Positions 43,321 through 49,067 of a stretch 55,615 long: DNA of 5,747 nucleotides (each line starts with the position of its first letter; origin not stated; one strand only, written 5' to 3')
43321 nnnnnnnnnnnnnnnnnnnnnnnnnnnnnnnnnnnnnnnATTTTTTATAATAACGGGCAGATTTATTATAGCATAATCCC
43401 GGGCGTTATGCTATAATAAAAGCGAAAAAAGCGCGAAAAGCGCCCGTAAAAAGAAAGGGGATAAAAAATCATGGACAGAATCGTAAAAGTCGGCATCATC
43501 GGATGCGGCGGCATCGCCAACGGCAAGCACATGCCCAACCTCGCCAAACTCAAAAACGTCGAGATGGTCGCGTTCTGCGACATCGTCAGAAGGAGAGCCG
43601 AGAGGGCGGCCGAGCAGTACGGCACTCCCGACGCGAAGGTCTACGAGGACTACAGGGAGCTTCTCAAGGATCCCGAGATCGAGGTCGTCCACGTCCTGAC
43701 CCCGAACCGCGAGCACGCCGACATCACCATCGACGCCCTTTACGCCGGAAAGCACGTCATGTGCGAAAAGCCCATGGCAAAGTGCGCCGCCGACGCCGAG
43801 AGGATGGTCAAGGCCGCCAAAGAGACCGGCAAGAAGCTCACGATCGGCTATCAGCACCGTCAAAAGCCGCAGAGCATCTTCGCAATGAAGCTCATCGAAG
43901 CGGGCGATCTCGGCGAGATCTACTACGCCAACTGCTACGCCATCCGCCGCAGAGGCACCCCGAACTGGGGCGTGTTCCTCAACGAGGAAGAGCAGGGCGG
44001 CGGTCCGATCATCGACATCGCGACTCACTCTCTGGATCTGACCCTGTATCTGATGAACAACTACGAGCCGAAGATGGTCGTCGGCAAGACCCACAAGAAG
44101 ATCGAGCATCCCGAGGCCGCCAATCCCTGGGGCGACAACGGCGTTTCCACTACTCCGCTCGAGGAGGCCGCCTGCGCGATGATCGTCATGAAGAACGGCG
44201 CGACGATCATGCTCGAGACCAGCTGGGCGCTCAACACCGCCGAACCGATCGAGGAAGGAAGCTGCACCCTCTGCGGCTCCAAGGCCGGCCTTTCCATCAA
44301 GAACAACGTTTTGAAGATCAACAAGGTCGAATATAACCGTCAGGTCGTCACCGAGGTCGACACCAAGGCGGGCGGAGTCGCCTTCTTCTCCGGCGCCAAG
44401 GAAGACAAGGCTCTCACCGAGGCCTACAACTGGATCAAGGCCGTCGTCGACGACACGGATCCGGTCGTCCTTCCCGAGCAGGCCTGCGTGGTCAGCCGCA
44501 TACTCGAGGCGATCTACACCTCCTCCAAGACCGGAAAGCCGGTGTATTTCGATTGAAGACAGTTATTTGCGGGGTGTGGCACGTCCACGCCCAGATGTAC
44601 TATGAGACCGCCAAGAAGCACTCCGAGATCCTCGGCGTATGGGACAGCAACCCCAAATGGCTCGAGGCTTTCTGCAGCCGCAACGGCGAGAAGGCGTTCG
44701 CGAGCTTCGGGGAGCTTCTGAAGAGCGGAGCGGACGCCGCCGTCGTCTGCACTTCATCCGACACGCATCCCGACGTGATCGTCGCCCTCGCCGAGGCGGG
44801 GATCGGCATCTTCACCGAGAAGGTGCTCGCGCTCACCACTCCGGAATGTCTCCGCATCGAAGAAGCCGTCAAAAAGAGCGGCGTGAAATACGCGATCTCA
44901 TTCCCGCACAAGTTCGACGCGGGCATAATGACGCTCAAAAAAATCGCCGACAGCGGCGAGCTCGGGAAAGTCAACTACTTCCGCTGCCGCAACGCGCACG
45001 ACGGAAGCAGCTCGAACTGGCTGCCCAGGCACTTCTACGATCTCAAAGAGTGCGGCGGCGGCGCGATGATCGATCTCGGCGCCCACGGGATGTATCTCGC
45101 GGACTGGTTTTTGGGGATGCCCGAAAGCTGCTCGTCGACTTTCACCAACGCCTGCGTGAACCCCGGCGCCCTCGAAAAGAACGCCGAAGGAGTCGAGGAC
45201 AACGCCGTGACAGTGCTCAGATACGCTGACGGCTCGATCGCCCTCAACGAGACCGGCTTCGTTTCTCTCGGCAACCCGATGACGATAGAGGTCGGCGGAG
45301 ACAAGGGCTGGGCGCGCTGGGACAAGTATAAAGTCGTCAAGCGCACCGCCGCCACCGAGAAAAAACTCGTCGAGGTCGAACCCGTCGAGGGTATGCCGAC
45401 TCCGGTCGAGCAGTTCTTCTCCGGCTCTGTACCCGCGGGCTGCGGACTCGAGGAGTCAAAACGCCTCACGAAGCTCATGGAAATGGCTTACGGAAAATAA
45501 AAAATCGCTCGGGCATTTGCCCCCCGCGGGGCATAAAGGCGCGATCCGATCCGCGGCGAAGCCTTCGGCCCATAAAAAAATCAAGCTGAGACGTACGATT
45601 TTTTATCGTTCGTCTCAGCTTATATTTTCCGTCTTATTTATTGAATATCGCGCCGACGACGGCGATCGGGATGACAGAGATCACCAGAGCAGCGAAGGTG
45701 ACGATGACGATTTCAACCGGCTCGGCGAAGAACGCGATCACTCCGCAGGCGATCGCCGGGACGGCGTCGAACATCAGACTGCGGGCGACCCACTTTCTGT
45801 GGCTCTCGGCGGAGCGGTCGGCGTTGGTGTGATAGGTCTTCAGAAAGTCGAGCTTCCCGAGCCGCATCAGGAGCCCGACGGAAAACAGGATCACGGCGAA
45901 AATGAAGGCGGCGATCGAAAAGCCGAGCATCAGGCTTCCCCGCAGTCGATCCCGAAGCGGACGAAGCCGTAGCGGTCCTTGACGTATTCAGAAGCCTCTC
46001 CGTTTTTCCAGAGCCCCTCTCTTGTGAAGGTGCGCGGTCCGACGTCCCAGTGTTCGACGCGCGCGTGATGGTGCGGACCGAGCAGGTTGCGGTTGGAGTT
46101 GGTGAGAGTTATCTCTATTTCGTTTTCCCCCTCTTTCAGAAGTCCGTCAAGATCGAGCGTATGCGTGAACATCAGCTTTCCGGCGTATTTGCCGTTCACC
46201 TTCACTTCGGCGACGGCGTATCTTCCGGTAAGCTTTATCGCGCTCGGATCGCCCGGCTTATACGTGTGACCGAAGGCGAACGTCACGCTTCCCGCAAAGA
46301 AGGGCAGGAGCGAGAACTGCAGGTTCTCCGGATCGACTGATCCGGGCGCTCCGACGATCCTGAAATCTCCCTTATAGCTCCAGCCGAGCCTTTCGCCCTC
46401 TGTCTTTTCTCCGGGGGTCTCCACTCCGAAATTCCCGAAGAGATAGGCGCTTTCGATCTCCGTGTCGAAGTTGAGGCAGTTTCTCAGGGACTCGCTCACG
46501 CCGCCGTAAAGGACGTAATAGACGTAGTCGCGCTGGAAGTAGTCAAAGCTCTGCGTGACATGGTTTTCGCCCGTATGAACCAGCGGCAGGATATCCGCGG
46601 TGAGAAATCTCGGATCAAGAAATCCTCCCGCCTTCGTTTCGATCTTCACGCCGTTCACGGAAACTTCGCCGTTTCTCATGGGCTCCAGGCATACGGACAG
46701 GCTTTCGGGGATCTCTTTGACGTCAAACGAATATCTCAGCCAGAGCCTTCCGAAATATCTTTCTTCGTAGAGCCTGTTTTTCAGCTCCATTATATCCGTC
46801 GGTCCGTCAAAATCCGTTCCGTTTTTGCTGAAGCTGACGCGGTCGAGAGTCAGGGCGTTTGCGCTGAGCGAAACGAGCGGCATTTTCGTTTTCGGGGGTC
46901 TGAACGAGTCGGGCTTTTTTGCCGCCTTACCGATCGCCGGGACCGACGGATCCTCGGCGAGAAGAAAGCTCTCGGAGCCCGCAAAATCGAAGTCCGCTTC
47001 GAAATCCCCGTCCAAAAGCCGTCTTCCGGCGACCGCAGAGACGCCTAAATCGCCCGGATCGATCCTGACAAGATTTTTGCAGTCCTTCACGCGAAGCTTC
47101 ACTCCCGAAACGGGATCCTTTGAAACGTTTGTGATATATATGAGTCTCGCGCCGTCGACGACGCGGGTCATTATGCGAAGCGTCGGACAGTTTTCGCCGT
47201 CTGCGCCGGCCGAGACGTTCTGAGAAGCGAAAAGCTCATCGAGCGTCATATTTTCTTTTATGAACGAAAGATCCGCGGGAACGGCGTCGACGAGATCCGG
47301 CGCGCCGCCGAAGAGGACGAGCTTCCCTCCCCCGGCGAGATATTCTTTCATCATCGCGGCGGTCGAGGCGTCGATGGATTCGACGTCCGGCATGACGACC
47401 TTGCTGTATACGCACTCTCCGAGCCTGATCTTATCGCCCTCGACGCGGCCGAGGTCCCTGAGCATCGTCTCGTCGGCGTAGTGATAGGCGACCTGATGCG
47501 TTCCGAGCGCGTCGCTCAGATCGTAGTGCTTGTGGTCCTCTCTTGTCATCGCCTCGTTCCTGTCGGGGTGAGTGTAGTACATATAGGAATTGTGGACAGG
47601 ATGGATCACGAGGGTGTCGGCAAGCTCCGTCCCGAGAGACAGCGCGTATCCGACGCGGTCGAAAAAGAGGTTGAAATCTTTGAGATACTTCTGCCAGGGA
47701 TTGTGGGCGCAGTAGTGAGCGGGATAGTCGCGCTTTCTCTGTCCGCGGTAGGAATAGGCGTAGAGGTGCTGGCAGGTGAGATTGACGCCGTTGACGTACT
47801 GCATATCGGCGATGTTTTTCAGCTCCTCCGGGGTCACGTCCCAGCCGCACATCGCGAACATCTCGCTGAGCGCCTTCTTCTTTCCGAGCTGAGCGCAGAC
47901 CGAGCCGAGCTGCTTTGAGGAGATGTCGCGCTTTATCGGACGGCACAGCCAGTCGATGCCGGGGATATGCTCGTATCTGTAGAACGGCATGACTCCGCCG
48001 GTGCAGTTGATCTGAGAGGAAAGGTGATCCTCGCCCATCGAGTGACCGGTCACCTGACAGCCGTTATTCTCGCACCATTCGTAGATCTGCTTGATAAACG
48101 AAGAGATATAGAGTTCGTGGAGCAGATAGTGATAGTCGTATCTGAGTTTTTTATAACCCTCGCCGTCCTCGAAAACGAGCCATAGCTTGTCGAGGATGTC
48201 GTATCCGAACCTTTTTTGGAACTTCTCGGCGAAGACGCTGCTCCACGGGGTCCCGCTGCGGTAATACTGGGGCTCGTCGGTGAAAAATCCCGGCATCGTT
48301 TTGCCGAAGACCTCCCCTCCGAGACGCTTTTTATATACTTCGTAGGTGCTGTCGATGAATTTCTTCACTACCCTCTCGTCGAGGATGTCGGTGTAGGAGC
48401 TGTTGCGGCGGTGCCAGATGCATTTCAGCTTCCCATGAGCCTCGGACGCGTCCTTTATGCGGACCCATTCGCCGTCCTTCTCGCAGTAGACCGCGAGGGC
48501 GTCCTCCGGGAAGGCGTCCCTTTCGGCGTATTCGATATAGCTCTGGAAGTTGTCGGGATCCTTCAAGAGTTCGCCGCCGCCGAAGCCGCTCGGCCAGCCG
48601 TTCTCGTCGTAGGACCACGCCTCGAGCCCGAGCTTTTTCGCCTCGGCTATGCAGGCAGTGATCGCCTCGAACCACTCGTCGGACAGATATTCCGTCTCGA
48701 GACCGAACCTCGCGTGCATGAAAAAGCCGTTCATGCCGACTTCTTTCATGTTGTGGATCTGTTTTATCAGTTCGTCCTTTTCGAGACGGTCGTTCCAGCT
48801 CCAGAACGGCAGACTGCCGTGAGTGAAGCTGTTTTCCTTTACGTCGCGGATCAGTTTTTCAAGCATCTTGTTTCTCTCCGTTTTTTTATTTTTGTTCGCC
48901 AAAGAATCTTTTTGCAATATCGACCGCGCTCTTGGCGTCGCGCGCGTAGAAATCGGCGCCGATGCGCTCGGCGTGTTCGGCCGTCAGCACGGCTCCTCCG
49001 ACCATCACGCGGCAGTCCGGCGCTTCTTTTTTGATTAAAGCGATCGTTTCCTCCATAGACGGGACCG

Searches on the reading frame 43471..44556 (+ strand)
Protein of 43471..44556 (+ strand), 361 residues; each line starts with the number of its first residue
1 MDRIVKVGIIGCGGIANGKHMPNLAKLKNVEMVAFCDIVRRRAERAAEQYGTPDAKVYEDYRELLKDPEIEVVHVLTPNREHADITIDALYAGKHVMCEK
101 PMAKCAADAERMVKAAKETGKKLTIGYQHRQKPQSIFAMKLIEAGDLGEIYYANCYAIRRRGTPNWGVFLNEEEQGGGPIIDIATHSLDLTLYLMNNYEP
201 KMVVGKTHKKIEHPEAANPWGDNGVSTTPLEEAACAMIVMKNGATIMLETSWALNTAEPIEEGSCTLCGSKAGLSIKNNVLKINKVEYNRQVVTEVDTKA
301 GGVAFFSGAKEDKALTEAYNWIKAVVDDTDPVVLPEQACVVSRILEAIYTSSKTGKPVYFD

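Call 40: search_protein_families(library=pfam, proteins=[window:43471-44556:+], max_evalue=0.00001)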
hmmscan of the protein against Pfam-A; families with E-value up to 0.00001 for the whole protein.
window:43471-44556:+ (361 aa): 4 families
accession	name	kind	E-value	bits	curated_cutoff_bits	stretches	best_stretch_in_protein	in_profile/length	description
PF01408.29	GFO_IDH_MocA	-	2.4e-32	112.6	24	1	5-127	1-120/120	Oxidoreductase family, NAD-binding Rossmann fold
PF02894.22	GFO_IDH_MocA_C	-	3.3e-21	76.5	22.9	1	140-358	2-216/218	Oxidoreductase family, C-terminal alpha/beta domain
PF22725.1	GFO_IDH_MocA_C3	-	1.4e-17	64.2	27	1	139-274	5-123/124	GFO/IDH/MocA C-terminal domain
PF03447.22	NAD_binding_3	-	1.7e-06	29.1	24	1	11-123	1-113/116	Homoserine dehydrogenase, NAD binding domain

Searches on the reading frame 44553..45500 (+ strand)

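Call 40: search_protein_families(library=pfam, proteins=[window:44553-45500:+], max_evalue=0.00001)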
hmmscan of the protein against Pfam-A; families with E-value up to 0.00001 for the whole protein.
window:44553-45500:+ (315 aa): 3 families
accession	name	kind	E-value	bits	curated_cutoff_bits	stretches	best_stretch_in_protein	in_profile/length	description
PF22725.1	GFO_IDH_MocA_C3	-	8.6e-23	81.1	27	1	126-254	2-123/124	GFO/IDH/MocA C-terminal domain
PF01408.29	GFO_IDH_MocA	-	1.7e-15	58.2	24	1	2-115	2-118/120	Oxidoreductase family, NAD-binding Rossmann fold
PF02894.22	GFO_IDH_MocA_C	-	8.8e-14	52.2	22.9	1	133-260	5-133/218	Oxidoreductase family, C-terminal alpha/beta domain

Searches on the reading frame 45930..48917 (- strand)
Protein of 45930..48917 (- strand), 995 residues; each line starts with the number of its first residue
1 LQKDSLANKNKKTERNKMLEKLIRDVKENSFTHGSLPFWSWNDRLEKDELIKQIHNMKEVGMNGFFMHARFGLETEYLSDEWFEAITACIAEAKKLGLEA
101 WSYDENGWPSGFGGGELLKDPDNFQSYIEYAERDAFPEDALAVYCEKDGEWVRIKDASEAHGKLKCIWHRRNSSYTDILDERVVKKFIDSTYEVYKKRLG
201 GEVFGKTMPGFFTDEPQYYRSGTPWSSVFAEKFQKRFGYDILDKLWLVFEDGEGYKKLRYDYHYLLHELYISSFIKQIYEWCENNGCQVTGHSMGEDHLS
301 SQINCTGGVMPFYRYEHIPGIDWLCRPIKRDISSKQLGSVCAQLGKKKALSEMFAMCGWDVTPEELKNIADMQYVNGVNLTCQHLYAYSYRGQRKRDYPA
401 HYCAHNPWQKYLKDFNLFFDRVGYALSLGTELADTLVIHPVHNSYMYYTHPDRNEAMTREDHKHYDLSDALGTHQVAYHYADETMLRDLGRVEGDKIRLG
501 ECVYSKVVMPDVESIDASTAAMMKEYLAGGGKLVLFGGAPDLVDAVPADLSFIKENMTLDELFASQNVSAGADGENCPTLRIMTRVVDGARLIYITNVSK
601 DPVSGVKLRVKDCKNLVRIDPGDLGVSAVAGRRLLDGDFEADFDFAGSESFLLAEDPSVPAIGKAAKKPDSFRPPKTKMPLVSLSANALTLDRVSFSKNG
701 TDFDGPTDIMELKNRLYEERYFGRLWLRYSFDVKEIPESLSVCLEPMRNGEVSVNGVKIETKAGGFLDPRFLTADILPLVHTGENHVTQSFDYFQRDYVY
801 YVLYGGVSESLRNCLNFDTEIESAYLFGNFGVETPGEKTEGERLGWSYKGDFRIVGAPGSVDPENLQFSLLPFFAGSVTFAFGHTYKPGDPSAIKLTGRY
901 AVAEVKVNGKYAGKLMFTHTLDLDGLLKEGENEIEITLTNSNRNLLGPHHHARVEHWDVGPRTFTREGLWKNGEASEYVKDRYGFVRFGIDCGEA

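Call 40: search_protein_families(library=pfam, proteins=[window:45930-48917:-], max_evalue=0.00001)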
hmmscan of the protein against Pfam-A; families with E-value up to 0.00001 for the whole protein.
window:45930-48917:- (995 aa): 1 family
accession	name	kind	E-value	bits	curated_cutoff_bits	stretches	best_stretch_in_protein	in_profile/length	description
PF17132.9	Glyco_hydro_106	-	1.5e-18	67.1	29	1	177-533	269-622/743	alpha-L-rhamnosidase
